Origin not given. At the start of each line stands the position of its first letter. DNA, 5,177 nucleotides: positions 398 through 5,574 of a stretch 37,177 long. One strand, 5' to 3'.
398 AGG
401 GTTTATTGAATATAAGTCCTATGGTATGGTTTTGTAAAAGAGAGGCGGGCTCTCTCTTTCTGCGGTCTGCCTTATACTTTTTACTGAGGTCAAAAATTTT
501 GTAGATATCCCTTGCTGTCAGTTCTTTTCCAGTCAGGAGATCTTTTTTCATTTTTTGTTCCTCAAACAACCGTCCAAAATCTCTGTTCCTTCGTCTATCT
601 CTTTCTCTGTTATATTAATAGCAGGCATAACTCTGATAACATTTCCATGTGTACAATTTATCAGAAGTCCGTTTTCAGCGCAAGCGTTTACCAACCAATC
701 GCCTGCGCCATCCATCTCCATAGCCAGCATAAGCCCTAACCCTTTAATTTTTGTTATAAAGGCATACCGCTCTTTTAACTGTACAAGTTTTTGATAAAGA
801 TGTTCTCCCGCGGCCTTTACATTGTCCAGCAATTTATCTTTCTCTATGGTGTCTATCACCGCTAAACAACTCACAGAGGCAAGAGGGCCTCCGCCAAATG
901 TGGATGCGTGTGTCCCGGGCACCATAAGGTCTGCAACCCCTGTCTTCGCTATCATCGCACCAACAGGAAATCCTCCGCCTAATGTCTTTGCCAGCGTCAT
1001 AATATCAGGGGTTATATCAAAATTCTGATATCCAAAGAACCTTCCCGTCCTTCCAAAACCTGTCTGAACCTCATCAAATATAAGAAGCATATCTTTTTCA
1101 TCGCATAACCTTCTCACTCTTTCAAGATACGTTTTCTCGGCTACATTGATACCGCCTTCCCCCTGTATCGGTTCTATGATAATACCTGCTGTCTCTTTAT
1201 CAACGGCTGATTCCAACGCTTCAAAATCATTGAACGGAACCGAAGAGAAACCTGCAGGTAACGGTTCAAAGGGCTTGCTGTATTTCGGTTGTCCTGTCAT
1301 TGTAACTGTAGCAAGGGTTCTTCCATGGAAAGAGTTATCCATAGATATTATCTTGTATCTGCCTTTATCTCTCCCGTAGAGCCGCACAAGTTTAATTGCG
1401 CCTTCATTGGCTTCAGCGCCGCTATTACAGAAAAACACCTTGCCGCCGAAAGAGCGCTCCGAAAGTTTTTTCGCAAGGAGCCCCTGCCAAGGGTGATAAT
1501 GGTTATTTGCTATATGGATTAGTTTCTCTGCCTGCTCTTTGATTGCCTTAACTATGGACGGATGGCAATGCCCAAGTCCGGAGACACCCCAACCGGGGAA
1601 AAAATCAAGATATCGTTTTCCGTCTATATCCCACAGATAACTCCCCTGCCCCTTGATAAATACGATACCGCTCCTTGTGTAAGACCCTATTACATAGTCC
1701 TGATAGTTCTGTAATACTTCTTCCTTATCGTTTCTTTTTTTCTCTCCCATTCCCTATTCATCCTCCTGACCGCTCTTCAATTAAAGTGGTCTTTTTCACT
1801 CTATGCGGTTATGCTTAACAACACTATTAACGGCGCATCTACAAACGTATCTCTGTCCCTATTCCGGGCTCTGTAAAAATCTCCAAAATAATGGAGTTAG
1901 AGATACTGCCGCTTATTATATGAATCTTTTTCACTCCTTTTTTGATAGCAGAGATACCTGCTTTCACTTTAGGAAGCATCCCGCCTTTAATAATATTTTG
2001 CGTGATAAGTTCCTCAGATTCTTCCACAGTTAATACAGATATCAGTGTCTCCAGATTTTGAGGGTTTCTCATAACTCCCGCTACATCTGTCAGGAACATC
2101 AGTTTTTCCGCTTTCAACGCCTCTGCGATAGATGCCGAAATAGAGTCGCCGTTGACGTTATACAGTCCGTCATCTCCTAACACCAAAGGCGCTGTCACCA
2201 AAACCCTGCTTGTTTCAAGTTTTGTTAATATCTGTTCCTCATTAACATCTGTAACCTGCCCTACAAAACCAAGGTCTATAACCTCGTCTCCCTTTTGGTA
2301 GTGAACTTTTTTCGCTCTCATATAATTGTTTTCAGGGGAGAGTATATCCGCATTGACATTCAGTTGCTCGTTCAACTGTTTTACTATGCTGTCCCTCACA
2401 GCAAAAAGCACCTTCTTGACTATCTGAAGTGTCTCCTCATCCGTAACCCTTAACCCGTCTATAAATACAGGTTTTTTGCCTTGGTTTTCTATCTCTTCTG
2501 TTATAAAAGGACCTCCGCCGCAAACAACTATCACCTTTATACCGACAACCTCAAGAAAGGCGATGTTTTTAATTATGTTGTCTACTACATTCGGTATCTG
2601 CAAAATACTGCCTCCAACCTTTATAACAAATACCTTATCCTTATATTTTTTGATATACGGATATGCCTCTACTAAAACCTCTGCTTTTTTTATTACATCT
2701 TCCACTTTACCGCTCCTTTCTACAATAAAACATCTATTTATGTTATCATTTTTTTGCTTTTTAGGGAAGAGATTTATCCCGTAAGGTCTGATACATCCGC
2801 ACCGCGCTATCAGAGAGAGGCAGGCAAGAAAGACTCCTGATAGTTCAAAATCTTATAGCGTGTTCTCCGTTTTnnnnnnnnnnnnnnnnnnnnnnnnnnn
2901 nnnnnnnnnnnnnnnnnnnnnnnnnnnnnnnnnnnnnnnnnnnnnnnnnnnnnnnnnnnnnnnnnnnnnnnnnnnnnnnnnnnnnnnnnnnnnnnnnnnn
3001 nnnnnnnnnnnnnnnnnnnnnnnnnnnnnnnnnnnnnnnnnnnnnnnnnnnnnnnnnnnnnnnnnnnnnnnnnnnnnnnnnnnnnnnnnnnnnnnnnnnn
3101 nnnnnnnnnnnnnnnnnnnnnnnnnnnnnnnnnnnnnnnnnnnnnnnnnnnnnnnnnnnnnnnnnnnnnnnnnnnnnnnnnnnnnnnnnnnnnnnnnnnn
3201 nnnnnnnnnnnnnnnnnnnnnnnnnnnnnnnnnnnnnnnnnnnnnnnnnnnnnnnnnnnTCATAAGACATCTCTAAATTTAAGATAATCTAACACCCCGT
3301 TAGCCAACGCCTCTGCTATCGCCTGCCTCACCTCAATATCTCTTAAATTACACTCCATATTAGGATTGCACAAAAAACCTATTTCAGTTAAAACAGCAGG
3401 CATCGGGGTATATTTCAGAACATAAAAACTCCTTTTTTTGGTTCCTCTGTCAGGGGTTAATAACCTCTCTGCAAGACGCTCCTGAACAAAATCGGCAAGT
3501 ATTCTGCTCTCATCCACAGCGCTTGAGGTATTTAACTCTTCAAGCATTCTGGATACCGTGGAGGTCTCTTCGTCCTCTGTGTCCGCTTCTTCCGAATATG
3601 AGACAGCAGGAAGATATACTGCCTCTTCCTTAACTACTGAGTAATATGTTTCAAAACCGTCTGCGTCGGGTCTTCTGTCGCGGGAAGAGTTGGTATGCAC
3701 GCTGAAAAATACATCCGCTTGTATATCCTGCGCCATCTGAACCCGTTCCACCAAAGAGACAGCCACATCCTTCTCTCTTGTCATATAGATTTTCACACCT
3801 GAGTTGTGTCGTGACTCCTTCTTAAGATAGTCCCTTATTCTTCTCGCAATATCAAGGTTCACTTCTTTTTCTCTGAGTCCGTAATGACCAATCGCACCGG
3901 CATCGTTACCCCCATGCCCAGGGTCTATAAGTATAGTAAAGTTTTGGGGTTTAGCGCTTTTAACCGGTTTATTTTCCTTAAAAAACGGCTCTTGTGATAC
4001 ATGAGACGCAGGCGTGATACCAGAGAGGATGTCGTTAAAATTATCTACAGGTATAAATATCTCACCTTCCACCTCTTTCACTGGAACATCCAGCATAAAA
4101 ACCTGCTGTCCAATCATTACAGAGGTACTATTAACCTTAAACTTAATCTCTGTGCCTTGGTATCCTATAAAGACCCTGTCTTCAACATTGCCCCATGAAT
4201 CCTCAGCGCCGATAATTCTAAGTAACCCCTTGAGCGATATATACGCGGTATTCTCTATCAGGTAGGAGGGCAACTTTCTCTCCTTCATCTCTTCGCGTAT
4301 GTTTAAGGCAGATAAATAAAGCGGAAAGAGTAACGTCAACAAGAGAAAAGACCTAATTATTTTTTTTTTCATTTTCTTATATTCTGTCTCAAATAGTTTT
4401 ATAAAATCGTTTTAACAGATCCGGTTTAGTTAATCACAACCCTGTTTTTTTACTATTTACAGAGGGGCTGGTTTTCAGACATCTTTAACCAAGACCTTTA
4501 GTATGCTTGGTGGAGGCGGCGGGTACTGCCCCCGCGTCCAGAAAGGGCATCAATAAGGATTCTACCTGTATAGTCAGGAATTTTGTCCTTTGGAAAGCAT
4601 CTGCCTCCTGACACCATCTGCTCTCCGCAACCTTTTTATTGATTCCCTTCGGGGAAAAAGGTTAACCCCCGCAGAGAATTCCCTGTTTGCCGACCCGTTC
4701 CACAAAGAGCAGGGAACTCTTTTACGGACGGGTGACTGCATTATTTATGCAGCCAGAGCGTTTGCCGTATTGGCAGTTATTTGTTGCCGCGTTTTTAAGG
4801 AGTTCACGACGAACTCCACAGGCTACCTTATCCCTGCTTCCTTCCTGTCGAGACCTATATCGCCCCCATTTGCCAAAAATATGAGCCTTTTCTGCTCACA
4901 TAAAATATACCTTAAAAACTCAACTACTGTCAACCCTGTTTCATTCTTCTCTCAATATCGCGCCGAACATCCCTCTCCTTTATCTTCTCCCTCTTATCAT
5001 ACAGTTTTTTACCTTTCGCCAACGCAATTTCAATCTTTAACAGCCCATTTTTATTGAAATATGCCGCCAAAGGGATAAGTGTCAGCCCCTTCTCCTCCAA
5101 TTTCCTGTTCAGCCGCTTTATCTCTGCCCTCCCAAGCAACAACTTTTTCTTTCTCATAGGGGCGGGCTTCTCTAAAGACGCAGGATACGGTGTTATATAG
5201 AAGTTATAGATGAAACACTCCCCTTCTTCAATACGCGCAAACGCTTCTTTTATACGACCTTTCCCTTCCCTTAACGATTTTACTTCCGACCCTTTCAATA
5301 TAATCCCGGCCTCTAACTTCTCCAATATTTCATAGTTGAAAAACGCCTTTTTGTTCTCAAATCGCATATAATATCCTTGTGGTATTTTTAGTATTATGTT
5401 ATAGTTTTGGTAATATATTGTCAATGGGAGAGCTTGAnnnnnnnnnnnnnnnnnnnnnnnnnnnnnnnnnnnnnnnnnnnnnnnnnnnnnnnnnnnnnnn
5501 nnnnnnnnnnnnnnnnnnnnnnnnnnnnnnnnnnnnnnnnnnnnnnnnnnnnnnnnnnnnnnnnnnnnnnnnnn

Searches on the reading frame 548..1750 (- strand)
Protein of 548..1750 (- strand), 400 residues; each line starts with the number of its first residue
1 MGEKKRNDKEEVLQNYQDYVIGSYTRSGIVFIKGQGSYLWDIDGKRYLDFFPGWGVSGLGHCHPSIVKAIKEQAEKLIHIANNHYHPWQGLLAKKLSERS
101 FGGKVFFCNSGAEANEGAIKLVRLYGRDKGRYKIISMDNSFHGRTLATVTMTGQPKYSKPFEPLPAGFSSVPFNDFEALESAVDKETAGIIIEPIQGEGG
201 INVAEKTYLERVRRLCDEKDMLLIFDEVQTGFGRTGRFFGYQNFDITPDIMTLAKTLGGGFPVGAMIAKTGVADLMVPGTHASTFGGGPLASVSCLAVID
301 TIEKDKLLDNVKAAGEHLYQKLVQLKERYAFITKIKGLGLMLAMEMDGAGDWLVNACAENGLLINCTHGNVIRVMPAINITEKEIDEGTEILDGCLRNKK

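Call 18: search_protein_families(library=pfam, proteins=[window:548-1750:-], max_evalue=0.001)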
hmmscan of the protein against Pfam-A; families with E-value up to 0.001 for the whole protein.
window:548-1750:- (400 aa): 2 families
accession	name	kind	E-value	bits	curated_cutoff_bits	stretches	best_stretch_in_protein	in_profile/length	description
PF00202.27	Aminotran_3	-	2.5e-120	402.3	30.5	1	29-395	11-402/403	Aminotransferase class-III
PF00155.27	Aminotran_1_2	-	2.6e-05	24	19.7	1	171-386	118-355/361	Aminotransferase class I and II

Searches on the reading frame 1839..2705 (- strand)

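Call 18: search_protein_families(library=pfam, proteins=[window:1839-2705:-], max_evalue=0.001)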
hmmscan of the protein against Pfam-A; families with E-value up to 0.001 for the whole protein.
window:1839-2705:- (288 aa): 1 family
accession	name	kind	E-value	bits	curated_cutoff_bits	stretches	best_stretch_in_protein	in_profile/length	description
PF00696.33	AA_kinase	-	5.1e-41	141.4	24.9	1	24-265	1-234/234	Amino acid kinase family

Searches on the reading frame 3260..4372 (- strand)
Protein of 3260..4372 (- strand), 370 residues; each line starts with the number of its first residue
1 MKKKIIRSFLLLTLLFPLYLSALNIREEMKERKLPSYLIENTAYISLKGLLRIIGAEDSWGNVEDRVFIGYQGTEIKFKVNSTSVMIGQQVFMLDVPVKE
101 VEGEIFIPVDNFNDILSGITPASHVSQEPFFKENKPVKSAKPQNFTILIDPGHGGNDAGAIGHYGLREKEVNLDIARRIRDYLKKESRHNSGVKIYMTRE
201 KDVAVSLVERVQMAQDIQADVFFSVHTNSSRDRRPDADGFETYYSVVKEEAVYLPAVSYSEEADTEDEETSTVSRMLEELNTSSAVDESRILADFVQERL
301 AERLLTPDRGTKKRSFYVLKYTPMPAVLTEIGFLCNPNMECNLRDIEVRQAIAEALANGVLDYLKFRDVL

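Call 18: search_protein_families(library=pfam, proteins=[window:3260-4372:-], max_evalue=0.001)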
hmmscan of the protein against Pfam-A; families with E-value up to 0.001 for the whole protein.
window:3260-4372:- (370 aa): 2 families
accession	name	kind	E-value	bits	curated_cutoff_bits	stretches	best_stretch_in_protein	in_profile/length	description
PF01520.23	Amidase_3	-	3.7e-48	164.3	27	1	147-360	1-172/174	N-acetylmuramoyl-L-alanine amidase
PF07833.16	Cu_amine_oxidN1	-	4.5e-10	39.9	24.2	1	33-115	10-92/108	Copper amine oxidase N-terminal domain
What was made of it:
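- An Amidase_3 gene lies at 3260..4372 in the window (call 18).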

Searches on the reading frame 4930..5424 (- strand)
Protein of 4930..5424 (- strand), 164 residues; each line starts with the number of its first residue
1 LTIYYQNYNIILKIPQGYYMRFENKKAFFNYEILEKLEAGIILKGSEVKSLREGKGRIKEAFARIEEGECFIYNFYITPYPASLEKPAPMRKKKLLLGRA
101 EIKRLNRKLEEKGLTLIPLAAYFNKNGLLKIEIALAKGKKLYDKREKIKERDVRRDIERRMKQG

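Call 18: search_protein_families(library=pfam, proteins=[window:4930-5424:-], max_evalue=0.001)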
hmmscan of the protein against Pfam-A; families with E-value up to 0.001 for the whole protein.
window:4930-5424:- (164 aa): 1 family
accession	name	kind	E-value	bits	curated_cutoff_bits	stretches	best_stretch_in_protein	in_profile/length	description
PF01668.23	SmpB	-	1.6e-53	180.9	27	1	23-163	3-143/143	SmpB protein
